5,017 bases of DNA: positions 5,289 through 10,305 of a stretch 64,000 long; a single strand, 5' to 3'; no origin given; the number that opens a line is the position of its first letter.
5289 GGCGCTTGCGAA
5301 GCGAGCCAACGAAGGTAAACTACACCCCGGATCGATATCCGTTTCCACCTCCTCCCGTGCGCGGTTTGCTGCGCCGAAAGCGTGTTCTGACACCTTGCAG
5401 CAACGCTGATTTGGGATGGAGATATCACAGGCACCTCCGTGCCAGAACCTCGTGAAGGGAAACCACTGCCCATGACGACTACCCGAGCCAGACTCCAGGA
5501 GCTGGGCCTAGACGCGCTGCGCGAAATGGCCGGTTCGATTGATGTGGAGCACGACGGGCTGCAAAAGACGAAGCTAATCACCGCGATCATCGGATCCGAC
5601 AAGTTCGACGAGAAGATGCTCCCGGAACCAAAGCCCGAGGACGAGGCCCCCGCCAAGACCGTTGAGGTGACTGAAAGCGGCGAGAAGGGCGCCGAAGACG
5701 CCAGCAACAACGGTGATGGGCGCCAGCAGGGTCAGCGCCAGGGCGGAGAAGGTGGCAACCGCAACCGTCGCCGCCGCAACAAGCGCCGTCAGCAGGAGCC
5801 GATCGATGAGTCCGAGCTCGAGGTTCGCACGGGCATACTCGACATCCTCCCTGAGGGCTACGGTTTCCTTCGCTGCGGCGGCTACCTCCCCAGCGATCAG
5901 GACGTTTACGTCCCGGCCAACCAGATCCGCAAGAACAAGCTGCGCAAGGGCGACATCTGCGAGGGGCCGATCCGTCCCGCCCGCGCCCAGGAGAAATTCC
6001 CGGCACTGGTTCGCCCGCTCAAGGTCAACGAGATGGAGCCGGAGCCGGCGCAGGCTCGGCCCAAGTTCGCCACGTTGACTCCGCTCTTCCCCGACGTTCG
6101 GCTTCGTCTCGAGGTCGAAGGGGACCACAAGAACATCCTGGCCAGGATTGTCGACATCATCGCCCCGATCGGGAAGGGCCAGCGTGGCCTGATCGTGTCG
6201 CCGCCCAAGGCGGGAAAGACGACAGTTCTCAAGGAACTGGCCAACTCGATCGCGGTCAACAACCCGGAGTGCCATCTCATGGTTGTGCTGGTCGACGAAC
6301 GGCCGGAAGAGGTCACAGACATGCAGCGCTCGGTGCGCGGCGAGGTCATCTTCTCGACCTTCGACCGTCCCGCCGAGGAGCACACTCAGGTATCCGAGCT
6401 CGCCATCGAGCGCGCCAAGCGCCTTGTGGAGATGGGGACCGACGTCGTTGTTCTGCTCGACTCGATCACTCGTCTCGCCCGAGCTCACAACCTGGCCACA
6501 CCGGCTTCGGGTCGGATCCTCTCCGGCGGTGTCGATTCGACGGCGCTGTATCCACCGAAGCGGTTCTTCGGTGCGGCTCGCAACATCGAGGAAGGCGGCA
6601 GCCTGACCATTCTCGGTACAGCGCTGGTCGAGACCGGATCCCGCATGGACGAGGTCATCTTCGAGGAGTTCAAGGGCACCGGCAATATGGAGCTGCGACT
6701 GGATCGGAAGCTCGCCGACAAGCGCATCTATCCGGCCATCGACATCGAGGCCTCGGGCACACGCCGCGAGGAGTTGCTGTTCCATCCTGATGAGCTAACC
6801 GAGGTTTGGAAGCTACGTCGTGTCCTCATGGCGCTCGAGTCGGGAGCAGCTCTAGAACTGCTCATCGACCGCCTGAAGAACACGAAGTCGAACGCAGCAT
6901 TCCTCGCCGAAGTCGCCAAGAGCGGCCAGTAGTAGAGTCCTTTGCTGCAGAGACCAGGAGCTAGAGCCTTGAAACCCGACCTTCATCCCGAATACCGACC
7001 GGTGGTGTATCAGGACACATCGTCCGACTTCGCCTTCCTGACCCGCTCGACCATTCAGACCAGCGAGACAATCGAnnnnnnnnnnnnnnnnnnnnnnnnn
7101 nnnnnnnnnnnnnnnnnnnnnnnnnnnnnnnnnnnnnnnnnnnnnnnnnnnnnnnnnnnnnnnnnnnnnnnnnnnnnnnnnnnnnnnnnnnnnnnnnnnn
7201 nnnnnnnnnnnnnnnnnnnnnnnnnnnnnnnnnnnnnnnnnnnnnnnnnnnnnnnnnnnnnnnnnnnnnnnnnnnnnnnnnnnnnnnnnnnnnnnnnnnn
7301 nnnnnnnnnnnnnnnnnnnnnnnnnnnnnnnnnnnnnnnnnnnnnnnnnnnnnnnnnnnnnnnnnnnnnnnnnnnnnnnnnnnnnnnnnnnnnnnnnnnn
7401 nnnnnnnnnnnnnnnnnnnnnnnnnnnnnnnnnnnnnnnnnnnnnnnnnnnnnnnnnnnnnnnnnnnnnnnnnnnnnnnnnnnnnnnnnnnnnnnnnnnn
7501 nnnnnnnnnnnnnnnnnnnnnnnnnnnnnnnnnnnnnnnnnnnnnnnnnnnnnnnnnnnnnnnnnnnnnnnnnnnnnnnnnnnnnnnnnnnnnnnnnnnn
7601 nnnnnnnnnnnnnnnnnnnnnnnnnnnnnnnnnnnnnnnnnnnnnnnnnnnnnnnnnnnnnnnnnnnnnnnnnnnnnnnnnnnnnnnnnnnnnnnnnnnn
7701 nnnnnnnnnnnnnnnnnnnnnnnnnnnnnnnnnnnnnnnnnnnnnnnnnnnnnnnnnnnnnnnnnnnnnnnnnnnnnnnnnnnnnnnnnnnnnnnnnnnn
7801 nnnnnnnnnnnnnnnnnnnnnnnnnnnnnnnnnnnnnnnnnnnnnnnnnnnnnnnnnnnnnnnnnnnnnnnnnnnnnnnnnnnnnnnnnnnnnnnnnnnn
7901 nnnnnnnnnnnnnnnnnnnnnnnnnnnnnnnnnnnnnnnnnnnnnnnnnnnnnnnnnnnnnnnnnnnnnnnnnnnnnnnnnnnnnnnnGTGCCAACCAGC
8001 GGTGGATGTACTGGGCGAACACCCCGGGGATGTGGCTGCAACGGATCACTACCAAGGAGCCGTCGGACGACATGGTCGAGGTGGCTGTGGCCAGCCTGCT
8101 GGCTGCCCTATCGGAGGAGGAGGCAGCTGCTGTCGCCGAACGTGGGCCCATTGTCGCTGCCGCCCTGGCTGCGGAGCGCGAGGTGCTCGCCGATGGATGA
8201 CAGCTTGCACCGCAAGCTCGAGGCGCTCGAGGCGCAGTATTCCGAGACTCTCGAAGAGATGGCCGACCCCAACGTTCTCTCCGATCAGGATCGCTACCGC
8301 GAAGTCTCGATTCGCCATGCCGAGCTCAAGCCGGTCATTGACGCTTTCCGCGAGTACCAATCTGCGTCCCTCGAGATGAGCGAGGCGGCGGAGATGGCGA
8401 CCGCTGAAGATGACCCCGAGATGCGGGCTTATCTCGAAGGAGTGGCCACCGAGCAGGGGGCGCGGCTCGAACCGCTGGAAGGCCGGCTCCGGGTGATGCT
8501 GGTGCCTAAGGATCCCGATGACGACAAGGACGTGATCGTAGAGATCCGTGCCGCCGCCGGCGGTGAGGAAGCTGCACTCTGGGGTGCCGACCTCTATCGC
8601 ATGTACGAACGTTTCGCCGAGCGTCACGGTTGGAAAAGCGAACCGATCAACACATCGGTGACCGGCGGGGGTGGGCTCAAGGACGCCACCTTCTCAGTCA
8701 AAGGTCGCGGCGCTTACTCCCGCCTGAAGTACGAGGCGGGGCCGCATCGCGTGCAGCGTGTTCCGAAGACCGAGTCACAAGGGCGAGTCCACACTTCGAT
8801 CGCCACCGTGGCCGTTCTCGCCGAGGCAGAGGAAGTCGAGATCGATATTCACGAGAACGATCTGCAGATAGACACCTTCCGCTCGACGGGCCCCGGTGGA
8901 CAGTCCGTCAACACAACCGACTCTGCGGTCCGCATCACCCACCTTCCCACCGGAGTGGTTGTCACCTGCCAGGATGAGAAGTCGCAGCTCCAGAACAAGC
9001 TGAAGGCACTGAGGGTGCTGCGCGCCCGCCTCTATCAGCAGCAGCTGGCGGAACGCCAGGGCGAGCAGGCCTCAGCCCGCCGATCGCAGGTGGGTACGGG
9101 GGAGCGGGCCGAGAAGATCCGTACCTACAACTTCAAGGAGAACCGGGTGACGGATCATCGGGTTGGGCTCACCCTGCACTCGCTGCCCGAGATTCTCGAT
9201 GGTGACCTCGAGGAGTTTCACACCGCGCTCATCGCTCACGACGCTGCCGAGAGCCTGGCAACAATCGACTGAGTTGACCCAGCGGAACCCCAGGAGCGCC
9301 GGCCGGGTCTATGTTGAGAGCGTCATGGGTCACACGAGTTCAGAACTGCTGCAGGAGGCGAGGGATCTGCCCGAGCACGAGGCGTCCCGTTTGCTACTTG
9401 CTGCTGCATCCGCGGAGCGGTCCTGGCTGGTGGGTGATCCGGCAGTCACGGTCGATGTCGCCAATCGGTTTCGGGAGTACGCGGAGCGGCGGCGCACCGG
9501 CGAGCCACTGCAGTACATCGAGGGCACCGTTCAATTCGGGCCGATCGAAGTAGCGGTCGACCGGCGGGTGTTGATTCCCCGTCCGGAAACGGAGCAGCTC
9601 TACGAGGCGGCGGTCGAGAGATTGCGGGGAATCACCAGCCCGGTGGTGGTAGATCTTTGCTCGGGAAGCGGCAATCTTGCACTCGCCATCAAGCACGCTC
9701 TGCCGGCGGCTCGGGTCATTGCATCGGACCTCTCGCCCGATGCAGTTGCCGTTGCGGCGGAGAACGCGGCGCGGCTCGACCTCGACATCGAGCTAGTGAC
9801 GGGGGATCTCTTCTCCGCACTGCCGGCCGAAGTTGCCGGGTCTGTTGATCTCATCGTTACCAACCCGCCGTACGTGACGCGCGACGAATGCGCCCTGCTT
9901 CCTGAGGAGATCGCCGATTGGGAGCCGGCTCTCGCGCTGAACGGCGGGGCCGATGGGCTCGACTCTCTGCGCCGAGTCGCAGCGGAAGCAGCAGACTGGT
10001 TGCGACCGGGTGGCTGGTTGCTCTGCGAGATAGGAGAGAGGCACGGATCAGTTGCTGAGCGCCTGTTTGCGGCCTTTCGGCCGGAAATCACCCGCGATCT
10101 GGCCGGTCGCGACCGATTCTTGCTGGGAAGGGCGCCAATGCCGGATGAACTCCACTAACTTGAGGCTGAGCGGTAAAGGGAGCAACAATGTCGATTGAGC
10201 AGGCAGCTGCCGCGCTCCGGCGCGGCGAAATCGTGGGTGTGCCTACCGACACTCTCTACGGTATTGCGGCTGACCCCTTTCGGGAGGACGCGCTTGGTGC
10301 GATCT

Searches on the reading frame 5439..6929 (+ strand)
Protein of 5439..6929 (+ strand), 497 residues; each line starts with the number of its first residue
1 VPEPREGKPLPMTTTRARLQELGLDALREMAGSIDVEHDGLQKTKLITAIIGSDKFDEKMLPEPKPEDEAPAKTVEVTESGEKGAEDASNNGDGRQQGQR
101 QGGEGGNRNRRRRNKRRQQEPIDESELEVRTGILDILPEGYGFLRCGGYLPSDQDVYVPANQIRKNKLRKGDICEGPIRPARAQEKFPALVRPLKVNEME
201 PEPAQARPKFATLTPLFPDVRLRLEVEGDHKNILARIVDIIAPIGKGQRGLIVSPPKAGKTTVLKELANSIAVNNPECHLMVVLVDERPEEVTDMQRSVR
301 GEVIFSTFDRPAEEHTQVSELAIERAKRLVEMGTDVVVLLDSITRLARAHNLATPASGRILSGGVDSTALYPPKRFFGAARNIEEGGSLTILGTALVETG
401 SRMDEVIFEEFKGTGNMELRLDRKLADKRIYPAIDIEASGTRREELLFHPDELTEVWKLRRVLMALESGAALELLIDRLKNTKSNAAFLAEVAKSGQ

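Call 6: search_protein_families(library=pfam, proteins=[window:5439-6929:+])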
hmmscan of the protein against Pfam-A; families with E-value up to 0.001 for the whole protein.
window:5439-6929:+ (497 aa): 3 families
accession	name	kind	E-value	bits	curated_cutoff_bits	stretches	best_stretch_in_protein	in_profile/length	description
PF07497.18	Rho_RNA_bind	-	2.6e-26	91.7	27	1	131-202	2-73/73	Rho termination factor, RNA-binding domain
PF00006.31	ATP-synt_ab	-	1.8e-25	90.3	29.5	1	236-439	3-211/213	ATP synthase alpha/beta family, nucleotide-binding domain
PF19568.5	Spore_III_AA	-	5e-05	23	27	1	220-290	121-188/306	Sporulation stage III, protein AA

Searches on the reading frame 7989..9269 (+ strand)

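Call 6: search_protein_families(library=pfam, proteins=[window:7989-9269:+])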
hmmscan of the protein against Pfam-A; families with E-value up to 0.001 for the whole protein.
window:7989-9269:+ (427 aa): 3 families
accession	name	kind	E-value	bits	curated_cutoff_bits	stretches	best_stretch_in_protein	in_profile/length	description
PF03462.23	PCRF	-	4.5e-68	229.3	24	1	80-274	1-194/194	PCRF domain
PF00472.26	RF-1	-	8.9e-43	145.4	35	1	281-391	1-116/116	RF-1 domain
PF16326.10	ABC_tran_CTD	-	0.00038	21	32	1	72-114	12-54/69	ABC transporter C-terminal domain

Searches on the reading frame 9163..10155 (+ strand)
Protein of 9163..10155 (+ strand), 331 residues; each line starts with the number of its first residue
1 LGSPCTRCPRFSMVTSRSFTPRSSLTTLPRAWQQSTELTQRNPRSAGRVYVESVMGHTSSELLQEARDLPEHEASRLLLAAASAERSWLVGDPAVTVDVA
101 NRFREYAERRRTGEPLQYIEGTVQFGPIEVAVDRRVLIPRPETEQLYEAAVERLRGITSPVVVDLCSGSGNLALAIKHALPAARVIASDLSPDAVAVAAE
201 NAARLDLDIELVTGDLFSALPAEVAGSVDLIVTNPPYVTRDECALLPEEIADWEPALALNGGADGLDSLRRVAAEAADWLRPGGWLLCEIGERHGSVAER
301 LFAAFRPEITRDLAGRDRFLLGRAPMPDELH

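Call 6: search_protein_families(library=pfam, proteins=[window:9163-10155:+])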
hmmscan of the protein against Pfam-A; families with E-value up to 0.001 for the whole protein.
window:9163-10155:+ (331 aa): 12 families
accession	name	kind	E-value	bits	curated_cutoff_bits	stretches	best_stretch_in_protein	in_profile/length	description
PF13649.12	Methyltransf_25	-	1.2e-12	48.7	27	1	162-242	1-81/97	Methyltransferase domain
PF05175.20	MTS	-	2.2e-12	47.4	23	1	153-241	26-112/170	Methyltransferase small domain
PF17827.6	PrmC_N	-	1.5e-10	41.9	23.4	1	60-121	7-71/71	PrmC N-terminal domain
PF08241.18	Methyltransf_11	-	4.2e-09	37.4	21.2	1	164-233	2-66/95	Methyltransferase domain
PF13847.12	Methyltransf_31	-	6.4e-08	32.8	27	1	161-248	6-85/145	Methyltransferase domain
PF03602.21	Cons_hypoth95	-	6.7e-07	29.6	24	1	140-241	22-127/182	Conserved hypothetical protein 95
PF08242.18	Methyltransf_12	-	1.4e-06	29.4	30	1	164-234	2-72/98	Methyltransferase domain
PF06325.19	PrmA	-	2.7e-06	27.6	22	1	161-234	164-233/296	Ribosomal protein L11 methyltransferase (PrmA)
PF01170.24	UPF0020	-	1.6e-05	25.1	22.3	1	175-240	69-134/197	RMKL-like, methyltransferase domain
PF00891.24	Methyltransf_2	-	2e-05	24.5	22.3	1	160-222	64-127/210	O-methyltransferase domain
PF09445.16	Methyltransf_15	-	0.00039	20.5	22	1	161-236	3-80/165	RNA cap guanine-N2 methyltransferase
PF13489.12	Methyltransf_23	-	0.00072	19.8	27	0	146-232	8-86/164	Methyltransferase domain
